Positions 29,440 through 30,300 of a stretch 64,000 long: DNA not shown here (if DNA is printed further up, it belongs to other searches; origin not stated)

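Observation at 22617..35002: Complete type 3 BREX defence locus with an upstream XRE regulator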

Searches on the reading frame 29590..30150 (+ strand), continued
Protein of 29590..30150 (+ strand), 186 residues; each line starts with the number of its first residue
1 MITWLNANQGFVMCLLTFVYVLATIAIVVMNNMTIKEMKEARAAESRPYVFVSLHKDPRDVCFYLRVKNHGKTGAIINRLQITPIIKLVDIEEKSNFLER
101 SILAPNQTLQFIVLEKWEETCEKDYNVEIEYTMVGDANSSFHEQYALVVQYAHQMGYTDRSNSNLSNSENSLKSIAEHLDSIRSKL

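Call 81: find_encoding_contigs(protein=P0022, flank=6000, max_places=2)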
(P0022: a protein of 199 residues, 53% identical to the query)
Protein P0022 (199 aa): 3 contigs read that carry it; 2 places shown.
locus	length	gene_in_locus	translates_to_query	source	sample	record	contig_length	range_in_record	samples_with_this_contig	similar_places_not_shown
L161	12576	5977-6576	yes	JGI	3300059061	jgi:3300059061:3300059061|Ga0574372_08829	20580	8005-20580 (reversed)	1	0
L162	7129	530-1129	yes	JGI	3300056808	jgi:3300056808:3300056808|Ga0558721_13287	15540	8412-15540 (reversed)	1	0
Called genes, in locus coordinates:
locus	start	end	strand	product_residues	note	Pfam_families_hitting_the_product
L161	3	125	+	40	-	?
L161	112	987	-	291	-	-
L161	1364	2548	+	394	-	PF00438:S-AdoMet_synt_N, PF02772:S-AdoMet_synt_M, PF02773:S-AdoMet_synt_C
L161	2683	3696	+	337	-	PF00535:Glycos_transf_2, PF10111:Glyco_tranf_2_2, PF13641:Glyco_tranf_2_3 (weak)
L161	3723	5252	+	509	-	PF04932:Wzy_C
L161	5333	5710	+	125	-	-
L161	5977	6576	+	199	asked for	-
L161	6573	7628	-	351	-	PF13936:HTH_38, PF00665:rve (weak)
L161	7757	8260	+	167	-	-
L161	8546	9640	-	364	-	PF14319:Zn_Tnp_IS91, PF04986:Y2_Tnp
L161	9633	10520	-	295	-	PF13495:Phage_int_SAM_4, PF02899:Phage_int_SAM_1 (weak), PF00589:Phage_integrase, PF22823:MrpR_C_cat (weak)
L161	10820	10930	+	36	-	-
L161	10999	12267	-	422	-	PF14659:Phage_int_SAM_3, PF00589:Phage_integrase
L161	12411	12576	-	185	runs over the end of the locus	PF00271:Helicase_C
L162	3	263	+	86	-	?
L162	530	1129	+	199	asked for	-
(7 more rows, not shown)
